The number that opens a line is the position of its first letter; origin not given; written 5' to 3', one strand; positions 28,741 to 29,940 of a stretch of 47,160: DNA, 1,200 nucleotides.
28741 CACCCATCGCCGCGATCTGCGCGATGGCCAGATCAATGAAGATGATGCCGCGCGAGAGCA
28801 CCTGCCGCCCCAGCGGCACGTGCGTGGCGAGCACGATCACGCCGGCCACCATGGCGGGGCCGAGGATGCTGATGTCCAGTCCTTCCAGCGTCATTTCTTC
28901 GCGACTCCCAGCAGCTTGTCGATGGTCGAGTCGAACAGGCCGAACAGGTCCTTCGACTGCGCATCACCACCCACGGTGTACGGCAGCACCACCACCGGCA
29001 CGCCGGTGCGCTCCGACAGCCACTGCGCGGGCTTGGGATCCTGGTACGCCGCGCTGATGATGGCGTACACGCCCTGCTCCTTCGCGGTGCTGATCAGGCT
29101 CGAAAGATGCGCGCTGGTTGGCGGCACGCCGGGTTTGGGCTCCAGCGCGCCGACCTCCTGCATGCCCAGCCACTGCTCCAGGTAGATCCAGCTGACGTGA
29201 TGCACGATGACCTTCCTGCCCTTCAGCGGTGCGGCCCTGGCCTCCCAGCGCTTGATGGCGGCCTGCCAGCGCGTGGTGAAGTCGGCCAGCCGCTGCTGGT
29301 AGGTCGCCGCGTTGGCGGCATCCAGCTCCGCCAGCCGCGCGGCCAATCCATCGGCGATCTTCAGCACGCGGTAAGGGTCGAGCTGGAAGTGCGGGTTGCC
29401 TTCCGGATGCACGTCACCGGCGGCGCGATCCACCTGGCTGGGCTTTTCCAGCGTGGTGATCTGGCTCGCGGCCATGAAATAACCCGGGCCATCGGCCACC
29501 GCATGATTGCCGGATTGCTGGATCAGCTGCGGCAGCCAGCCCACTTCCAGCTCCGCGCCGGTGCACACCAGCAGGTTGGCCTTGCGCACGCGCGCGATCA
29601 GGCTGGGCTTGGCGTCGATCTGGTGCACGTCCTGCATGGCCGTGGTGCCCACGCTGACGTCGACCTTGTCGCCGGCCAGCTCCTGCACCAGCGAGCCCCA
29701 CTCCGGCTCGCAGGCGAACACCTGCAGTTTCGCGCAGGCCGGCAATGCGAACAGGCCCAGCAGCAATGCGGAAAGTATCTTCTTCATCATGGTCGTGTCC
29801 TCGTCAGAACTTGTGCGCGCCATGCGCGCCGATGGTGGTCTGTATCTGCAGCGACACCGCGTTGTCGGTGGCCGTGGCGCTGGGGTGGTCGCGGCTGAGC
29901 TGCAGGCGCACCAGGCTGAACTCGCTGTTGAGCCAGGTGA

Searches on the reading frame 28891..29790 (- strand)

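Call 67: search_protein_families(library=pfam, proteins=[window:28891-29790:-], max_evalue=0.001)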
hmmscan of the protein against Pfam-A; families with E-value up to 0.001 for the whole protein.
window:28891-29790:- (299 aa): 1 family
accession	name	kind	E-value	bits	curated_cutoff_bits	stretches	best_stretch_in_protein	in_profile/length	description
PF01297.22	ZnuA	-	1.4e-46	159.6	29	1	24-293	1-260/263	Zinc-uptake complex component A periplasmic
